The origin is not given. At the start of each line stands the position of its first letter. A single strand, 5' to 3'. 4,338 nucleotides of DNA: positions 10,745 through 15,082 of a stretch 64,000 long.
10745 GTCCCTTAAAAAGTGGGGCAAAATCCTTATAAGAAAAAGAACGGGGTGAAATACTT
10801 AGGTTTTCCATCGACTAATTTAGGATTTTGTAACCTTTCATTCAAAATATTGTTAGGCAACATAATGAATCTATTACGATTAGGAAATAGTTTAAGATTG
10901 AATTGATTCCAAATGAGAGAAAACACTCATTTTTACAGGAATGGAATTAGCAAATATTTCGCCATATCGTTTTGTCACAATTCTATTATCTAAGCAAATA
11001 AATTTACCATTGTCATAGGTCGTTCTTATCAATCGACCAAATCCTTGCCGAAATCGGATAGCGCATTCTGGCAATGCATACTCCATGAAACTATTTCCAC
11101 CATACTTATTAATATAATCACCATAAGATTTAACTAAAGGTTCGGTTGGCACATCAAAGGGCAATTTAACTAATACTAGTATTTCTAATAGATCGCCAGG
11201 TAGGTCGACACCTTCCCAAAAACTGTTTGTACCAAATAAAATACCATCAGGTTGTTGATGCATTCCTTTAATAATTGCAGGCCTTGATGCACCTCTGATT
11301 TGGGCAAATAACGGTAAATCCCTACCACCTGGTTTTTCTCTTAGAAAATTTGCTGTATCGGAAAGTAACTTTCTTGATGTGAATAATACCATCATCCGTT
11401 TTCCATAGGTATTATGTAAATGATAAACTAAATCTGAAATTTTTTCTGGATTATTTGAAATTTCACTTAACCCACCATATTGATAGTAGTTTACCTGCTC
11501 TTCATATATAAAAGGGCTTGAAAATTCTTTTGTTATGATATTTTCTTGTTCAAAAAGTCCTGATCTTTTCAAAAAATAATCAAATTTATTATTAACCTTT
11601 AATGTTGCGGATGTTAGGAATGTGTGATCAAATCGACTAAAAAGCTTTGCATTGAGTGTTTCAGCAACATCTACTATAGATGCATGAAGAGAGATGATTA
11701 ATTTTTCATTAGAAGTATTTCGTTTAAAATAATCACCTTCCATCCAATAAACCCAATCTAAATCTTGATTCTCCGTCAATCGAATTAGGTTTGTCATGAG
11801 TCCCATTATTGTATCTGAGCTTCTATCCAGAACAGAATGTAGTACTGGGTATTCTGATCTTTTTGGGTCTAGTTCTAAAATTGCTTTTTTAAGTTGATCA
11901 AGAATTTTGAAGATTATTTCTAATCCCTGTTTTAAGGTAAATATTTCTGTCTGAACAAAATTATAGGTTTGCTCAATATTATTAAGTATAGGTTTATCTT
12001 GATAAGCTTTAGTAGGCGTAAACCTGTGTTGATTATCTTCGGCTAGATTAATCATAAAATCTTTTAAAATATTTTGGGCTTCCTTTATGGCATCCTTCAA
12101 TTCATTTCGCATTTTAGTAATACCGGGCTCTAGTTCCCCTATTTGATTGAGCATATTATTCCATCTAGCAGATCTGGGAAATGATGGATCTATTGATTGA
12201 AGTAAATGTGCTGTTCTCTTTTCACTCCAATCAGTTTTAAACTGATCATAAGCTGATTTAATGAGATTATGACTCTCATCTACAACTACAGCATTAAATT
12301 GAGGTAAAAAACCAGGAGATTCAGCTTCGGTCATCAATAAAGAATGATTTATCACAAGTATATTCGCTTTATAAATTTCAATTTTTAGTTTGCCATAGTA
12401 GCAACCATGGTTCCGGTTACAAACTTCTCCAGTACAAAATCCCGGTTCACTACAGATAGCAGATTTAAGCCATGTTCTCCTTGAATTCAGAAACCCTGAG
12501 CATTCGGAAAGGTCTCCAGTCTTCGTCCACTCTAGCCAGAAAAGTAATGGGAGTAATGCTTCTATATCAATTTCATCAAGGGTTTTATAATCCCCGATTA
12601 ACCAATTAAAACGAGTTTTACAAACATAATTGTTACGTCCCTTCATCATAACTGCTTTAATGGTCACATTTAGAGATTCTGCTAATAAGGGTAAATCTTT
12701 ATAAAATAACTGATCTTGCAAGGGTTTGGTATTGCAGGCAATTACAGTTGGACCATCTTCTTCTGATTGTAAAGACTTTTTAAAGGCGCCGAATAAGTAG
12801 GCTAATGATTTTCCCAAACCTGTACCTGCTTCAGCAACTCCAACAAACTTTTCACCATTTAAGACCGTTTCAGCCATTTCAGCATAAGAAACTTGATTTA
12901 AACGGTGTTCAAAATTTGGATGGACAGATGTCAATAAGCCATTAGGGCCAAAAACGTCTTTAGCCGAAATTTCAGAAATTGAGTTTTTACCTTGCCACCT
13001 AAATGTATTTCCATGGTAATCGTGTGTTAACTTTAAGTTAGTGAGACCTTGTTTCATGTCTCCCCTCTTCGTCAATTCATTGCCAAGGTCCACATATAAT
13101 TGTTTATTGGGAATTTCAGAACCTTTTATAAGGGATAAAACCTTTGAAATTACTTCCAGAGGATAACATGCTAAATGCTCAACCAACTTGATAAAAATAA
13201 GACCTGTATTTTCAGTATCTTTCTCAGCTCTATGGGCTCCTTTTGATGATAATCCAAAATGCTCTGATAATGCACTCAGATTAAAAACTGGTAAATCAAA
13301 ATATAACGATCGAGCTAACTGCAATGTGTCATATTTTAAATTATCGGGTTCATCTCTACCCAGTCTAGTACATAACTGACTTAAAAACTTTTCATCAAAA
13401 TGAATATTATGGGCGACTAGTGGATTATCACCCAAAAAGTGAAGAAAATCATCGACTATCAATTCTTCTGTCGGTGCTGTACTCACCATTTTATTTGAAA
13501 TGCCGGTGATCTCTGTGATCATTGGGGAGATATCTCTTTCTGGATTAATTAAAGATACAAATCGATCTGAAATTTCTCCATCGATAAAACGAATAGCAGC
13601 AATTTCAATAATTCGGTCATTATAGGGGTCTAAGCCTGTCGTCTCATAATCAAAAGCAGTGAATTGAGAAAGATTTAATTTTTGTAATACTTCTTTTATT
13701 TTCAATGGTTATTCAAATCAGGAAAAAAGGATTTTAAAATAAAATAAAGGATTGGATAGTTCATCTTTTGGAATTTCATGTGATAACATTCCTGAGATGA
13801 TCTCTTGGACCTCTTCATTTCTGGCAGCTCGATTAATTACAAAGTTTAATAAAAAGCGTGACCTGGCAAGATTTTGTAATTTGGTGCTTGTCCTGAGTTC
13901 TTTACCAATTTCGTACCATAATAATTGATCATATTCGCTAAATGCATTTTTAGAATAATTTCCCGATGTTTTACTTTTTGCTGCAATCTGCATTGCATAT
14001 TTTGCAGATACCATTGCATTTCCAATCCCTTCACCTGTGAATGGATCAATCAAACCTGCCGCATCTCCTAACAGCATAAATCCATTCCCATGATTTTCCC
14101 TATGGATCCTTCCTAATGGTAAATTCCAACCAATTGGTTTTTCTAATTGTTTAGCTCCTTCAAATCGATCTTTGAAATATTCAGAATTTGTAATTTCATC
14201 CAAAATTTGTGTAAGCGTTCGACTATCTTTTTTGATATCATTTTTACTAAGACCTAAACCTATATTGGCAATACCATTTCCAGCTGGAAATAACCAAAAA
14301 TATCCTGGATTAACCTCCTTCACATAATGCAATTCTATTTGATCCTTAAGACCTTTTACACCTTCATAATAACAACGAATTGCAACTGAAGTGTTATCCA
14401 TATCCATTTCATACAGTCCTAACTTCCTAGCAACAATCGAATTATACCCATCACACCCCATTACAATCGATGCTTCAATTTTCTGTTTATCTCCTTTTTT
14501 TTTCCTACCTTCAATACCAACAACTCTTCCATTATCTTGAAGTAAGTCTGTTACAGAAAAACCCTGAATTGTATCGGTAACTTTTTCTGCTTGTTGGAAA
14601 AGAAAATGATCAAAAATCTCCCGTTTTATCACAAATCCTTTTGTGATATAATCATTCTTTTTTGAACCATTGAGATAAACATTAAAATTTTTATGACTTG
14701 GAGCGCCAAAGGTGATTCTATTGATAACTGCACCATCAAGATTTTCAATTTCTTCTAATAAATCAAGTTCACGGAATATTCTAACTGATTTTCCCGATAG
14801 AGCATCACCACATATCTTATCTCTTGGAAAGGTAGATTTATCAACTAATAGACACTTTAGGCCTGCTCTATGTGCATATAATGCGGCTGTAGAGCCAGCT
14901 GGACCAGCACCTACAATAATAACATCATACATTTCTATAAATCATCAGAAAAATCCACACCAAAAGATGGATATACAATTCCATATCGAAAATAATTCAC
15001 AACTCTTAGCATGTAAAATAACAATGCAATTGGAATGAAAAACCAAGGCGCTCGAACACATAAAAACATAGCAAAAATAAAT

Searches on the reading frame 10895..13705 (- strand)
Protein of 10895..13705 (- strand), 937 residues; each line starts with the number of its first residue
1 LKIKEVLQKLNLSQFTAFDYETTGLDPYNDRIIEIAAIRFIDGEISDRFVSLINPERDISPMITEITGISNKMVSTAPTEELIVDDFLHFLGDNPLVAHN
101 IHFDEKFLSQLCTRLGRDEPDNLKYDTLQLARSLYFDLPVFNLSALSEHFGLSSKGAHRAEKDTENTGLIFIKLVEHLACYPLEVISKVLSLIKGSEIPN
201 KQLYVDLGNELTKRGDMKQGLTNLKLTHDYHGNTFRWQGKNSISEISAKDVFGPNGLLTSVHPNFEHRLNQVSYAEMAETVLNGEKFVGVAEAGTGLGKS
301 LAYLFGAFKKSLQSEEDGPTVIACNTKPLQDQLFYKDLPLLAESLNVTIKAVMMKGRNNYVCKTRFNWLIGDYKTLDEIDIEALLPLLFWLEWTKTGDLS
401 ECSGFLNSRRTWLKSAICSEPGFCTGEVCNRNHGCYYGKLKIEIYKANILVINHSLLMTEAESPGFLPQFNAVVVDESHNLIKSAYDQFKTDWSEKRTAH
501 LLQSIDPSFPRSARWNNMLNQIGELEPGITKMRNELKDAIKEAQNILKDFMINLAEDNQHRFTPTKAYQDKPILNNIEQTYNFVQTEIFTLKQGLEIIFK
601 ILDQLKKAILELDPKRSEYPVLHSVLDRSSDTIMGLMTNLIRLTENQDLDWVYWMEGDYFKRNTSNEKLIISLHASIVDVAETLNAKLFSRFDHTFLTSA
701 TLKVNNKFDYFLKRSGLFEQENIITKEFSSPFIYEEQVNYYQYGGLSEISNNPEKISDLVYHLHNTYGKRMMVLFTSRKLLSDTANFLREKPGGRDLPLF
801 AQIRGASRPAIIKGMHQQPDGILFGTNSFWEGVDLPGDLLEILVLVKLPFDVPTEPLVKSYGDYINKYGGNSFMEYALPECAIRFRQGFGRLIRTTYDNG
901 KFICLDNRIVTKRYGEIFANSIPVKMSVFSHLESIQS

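Call 40: search_protein_families(library=pfam, proteins=[window:10895-13705:-], max_evalue=0.00001)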
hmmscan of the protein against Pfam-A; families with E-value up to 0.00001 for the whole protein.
window:10895-13705:- (937 aa): 3 families
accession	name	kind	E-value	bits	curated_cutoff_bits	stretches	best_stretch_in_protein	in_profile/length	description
PF13307.12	Helicase_C_2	-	8.6e-39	133.7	25.3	1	766-923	7-168/170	Helicase C-terminal domain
PF00929.31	RNase_T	-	4.1e-34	118.9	24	1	17-171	2-164/164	Exonuclease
PF00270.35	DEAD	-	4.9e-09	36.6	26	0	277-350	7-77/167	DEAD/DEAH box helicase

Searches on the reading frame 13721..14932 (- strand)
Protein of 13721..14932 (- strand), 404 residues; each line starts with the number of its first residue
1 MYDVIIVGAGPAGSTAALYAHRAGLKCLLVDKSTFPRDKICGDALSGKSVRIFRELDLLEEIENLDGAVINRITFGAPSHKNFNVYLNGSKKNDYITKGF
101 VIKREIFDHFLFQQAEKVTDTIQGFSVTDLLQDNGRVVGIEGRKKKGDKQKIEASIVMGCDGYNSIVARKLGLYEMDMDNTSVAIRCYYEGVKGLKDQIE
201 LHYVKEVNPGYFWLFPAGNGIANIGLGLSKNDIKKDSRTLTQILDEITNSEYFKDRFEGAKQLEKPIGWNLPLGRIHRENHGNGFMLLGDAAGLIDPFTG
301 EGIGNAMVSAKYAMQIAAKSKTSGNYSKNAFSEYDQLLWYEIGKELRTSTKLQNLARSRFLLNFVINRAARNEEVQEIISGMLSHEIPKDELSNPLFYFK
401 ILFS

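Call 41: search_protein_families(library=pfam, proteins=[window:13721-14932:-], max_evalue=0.00001)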
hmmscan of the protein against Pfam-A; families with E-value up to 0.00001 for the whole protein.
window:13721-14932:- (404 aa): 8 families
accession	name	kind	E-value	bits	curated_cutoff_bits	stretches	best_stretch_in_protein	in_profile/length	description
PF01494.25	FAD_binding_3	-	1.4e-21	77.5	22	1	2-312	2-313/349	FAD binding domain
PF12831.13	FAD_oxidored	-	2.2e-10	40.9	27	1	3-168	1-151/416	FAD dependent oxidoreductase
PF00890.30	FAD_binding_2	-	3.9e-09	36.6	20.4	1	3-33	1-31/414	FAD binding domain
PF22578.2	GGR_cat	-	1.4e-08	34.9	27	1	196-251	17-71/88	Geranylgeranyl reductase catalytic domain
PF04820.20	Trp_halogenase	-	2.8e-08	33.5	21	0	3-71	1-74/458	Tryptophan halogenase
PF01134.28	GIDA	-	6.5e-08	32.5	22.1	1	3-143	1-134/391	Glucose inhibited division protein A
PF01266.30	DAO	-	6.8e-07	29.6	27.9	0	3-35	1-33/353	FAD dependent oxidoreductase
PF07992.20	Pyr_redox_2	-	6.8e-07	29.4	26.1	1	2-60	1-58/291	Pyridine nucleotide-disulphide oxidoreductase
